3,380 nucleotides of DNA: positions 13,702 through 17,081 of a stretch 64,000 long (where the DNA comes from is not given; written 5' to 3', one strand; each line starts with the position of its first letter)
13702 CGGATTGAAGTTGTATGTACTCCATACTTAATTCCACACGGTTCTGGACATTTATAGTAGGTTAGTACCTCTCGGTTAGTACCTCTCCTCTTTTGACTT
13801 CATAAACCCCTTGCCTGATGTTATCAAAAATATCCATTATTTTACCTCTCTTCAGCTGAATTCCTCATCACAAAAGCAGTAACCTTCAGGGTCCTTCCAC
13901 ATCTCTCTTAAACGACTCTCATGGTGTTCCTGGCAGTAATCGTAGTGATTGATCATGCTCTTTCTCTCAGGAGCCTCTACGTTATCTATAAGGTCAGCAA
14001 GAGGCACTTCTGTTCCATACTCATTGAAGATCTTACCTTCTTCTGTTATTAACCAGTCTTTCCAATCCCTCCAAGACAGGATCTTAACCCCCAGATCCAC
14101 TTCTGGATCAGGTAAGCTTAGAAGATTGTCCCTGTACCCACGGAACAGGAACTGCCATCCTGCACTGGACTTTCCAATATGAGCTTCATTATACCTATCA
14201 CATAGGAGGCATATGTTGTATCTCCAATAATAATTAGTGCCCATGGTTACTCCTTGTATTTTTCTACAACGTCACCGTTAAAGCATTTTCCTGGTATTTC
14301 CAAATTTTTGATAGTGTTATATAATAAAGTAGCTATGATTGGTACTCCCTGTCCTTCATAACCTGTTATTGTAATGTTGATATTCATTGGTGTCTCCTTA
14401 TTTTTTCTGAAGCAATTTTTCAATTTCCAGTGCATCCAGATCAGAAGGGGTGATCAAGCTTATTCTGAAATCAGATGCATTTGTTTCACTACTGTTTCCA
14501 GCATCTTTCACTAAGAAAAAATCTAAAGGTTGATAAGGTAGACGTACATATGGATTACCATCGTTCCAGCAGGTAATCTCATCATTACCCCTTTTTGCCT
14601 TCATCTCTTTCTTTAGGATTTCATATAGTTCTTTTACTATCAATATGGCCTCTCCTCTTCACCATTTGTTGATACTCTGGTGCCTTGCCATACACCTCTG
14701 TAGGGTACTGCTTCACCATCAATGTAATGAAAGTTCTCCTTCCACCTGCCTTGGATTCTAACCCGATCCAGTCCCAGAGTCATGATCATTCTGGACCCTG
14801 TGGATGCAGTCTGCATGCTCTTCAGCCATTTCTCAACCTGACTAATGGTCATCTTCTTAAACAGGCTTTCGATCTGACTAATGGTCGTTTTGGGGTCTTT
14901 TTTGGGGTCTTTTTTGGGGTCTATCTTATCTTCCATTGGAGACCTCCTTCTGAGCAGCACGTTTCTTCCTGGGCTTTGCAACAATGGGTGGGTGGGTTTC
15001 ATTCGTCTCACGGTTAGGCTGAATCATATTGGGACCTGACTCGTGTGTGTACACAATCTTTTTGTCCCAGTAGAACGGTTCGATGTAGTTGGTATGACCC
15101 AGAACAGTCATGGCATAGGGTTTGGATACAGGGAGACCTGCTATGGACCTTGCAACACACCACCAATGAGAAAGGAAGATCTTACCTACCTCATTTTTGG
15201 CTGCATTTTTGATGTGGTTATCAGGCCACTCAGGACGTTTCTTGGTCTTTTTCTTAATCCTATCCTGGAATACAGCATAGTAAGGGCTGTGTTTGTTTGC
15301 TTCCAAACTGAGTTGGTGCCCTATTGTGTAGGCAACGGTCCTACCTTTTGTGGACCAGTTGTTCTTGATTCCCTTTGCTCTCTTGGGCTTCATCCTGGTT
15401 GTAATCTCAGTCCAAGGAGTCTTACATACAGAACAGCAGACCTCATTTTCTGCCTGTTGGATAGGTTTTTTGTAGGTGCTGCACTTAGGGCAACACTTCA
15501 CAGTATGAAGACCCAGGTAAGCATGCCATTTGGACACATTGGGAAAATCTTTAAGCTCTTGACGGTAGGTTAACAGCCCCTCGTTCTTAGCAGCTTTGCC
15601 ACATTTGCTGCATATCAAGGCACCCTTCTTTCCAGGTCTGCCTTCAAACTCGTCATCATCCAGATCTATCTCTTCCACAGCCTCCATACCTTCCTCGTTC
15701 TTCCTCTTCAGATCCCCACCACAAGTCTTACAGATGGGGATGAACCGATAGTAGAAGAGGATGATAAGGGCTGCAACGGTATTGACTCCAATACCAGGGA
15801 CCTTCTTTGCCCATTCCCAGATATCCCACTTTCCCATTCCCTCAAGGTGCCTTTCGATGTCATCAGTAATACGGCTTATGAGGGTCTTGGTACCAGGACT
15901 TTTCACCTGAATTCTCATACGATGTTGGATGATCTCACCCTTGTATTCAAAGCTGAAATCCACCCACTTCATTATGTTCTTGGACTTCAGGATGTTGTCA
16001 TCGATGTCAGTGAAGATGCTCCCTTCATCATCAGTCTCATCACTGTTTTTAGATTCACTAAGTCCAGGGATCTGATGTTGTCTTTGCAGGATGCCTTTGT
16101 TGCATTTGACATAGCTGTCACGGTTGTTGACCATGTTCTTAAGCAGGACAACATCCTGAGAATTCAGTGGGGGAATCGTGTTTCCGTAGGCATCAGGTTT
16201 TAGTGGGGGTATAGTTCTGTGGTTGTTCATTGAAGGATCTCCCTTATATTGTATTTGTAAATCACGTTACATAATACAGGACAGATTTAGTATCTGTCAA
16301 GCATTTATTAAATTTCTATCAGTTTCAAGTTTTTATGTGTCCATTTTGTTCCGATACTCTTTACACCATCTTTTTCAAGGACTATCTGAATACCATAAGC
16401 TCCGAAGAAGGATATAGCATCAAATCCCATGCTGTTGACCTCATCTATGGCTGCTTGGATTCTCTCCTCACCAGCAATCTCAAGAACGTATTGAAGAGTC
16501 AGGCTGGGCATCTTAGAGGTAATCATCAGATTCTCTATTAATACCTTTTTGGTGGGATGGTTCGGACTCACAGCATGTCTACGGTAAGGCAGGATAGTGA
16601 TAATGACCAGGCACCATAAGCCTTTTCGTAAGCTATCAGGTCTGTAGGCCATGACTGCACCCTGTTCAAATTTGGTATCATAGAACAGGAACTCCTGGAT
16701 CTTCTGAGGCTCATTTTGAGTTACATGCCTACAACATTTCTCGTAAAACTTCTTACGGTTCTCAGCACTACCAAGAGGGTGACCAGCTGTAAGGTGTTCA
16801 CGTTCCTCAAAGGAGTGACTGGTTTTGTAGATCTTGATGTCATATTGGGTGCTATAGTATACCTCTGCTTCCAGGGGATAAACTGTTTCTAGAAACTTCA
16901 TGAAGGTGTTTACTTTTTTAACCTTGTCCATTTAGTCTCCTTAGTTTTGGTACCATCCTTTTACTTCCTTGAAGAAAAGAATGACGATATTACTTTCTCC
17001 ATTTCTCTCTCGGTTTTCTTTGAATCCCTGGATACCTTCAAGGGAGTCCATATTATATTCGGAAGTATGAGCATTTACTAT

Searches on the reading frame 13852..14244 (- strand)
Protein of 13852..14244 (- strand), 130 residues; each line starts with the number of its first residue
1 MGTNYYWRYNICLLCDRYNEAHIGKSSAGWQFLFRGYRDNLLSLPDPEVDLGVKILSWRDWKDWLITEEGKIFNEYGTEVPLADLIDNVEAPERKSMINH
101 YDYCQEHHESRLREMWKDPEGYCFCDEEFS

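Call 8: search_protein_families(library=pfam, max_evalue=1, proteins=[window:13852-14244:-])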
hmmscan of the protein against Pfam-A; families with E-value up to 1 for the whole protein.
window:13852-14244:- (130 aa): 0 families

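Call 9: search_protein_families(library=phrogs, max_evalue=1, proteins=[window:13852-14244:-])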
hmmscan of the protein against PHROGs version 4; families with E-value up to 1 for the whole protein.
window:13852-14244:- (130 aa): 1 family
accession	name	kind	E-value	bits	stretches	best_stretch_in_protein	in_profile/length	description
phrog_12436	-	unknown function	9.7e-06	26.7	1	1-90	1-77/124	-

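Call 72: find_encoding_contigs(protein=window:13852-14244:-, flank=3000, max_places=10)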
Protein window:13852-14244:- (130 aa): 6 contigs read that carry it; 3 places shown.
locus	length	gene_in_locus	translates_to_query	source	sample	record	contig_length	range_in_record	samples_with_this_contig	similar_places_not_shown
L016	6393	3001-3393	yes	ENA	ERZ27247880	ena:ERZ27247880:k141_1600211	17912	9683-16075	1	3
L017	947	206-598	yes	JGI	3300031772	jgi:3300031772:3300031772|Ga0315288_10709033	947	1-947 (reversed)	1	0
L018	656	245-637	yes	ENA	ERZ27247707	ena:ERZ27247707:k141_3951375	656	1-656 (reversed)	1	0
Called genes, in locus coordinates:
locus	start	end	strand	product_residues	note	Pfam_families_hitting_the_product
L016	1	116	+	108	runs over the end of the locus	PF14216:DUF4326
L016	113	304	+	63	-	-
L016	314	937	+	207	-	-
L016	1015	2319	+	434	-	-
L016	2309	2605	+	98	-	-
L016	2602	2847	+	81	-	-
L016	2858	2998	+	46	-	-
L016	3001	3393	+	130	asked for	-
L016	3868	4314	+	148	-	-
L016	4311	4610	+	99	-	-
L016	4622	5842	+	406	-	-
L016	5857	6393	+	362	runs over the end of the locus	PF01139:RtcB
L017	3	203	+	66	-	?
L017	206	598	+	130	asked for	-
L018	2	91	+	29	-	?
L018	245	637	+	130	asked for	-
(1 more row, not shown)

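Call 77: find_homologous_proteins(query=window:13852-14244:-, max_evalue=1e-10)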
Query window:13852-14244:- (130 aa): 31 proteins with E <= 1e-10 among 58 candidates.
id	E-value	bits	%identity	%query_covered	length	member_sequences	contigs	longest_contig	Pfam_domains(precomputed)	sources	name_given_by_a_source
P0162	5.4e-89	313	100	100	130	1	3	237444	-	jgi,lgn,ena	-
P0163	1.7e-66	240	78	100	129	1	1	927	-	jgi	jgi:hypothetical protein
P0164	2.2e-63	230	75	100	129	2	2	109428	-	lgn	-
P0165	5.7e-62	226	77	100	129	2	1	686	-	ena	-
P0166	5.2e-57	210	72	100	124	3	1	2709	-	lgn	-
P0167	1.6e-51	192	67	100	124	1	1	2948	-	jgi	jgi:hypothetical protein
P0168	6.5e-28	115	52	100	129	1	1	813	-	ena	-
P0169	4.5e-27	113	48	100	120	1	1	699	-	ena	-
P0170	6.1e-27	112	51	100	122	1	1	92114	-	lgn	-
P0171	1.2e-23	101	42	100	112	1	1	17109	-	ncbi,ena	-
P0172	1.9e-23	101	45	99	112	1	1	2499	-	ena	-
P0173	6.7e-22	96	49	100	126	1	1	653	-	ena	-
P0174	7.0e-22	96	47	100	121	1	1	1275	-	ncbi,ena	-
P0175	2.0e-20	91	45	100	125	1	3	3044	-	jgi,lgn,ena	-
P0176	7.4e-20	89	48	100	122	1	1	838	-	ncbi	-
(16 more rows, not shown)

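Call 78: find_encoding_contigs(protein=P0164, flank=2500, max_places=3)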
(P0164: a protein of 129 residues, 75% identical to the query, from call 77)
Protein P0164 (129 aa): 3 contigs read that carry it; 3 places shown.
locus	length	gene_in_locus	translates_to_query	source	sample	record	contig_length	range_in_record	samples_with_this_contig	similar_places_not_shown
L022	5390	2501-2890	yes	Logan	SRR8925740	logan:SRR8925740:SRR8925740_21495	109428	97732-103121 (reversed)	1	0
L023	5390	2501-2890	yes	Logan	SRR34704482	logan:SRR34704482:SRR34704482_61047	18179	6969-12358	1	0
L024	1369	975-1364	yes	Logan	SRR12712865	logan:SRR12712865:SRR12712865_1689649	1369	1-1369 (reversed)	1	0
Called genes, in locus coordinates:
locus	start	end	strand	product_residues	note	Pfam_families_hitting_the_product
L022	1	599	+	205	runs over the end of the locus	-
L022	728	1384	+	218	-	-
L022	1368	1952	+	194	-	PF22769:DCD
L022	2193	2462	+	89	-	-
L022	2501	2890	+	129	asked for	-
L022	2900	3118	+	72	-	-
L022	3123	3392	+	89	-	PF12840:HTH_20, PF01022:HTH_5, PF13412:HTH_24 (faint), PF01978:TrmB (weak)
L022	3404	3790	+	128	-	-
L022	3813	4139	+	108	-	-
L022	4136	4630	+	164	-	-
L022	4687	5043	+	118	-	PF03692:CxxCxxCC (weak)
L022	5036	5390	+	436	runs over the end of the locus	PF01139:RtcB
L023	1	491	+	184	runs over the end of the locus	-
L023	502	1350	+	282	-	-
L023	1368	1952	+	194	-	PF22769:DCD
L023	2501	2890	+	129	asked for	-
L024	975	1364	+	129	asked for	-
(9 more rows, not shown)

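Call 79: find_encoding_contigs(protein=P0163, flank=2500, max_places=3)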
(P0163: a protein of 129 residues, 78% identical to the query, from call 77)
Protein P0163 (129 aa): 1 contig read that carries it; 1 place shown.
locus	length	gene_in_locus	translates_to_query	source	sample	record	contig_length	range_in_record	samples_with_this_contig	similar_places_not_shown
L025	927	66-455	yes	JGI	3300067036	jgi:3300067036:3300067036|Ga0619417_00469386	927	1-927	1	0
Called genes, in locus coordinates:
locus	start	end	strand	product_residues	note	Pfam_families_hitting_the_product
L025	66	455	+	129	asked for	-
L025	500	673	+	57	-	-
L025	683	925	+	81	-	?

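Call 80: find_encoding_contigs(protein=P0166, flank=2500, max_places=3)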
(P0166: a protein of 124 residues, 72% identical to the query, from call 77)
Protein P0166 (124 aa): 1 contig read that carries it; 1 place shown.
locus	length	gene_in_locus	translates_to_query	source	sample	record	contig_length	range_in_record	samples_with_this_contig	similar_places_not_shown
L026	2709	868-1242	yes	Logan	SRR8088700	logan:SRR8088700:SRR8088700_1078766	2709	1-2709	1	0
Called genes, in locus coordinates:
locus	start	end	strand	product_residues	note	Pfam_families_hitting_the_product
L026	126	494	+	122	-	-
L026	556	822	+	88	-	-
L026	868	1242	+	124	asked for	-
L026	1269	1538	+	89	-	PF12840:HTH_20, PF01022:HTH_5, PF01047:MarR (weak), PF13412:HTH_24 (weak), PF01978:TrmB (weak)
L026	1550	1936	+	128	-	-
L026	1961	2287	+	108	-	-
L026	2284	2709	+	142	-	?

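Call 81: find_encoding_contigs(protein=P0167, flank=2500, max_places=3)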
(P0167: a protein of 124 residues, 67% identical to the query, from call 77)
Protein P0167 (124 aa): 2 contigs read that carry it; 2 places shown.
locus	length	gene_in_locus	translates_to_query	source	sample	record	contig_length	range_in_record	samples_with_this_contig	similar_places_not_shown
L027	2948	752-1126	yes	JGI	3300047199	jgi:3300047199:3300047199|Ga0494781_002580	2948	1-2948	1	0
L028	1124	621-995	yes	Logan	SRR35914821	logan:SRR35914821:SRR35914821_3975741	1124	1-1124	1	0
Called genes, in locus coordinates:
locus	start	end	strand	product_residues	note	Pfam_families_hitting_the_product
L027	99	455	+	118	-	-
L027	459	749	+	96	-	-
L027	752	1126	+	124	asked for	-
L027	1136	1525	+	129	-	-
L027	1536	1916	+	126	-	-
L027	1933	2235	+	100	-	-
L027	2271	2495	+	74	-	PF22180:RH3_dom (weak)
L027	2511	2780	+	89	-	-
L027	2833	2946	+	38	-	?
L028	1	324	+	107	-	?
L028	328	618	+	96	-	-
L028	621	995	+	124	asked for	-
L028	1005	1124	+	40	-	?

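Call 83: find_encoding_contigs(protein=window:13852-14244:-, flank=10000, max_places=10)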
Protein window:13852-14244:- (130 aa): 5 contigs read that carry it; 5 places shown.
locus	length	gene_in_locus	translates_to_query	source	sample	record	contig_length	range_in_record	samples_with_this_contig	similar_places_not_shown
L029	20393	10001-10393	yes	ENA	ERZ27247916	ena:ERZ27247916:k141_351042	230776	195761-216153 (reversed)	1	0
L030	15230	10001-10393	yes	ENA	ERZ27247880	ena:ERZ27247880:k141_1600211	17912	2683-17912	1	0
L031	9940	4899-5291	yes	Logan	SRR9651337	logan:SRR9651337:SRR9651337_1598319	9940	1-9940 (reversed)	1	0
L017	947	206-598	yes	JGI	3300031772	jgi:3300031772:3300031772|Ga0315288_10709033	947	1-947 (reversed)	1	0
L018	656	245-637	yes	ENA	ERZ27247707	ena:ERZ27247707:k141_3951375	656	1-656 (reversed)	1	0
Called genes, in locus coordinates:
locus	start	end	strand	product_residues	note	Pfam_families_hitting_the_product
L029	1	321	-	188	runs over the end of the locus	-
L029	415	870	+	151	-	-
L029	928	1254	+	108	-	-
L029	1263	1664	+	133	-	-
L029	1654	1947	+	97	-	-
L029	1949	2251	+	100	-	-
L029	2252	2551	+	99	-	-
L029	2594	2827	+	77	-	-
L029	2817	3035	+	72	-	-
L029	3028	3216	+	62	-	-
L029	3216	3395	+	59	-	-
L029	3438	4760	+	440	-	-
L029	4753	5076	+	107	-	-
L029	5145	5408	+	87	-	-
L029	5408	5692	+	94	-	-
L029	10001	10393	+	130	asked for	-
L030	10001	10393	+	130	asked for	-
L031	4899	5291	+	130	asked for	-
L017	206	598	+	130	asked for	-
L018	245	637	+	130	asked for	-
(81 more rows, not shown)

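Call 85: search_protein_families(library=ncbifam, max_evalue=0.01, proteins=[window:13852-14244:-])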
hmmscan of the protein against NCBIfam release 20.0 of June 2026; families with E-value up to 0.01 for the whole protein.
window:13852-14244:- (130 aa): 0 families

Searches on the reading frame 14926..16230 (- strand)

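Call 8: search_protein_families(library=pfam, max_evalue=1, proteins=[window:14926-16230:-])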
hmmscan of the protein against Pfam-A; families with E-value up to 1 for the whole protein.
window:14926-16230:- (434 aa): 0 families

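Call 9: search_protein_families(library=phrogs, max_evalue=1, proteins=[window:14926-16230:-])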
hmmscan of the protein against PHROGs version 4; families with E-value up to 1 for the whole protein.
window:14926-16230:- (434 aa): 4 families
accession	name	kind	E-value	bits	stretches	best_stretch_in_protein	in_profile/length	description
phrog_4285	-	integration and excision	7.9e-18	65.8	2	222-388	124-274/277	transposase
phrog_33543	-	unknown function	0.0026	17.9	1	214-379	124-286/343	-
phrog_16577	-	unknown function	0.058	14.6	1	67-85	33-51/55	-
phrog_8100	-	unknown function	0.12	13.8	1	47-121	29-104/109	-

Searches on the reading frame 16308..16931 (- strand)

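Call 8: search_protein_families(library=pfam, max_evalue=1, proteins=[window:16308-16931:-])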
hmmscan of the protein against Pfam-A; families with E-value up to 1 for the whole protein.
window:16308-16931:- (207 aa): 1 family
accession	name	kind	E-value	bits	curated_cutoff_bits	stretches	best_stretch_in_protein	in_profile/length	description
PF10440.15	WIYLD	-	0.073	13.3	27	1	154-171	4-21/61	Ubiquitin-binding WIYLD domain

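Call 9: search_protein_families(library=phrogs, max_evalue=1, proteins=[window:16308-16931:-])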
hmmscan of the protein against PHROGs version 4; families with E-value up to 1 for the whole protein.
window:16308-16931:- (207 aa): 1 family
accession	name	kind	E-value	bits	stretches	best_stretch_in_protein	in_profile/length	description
phrog_14678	-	unknown function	0.18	13.1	0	10-46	52-87/98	-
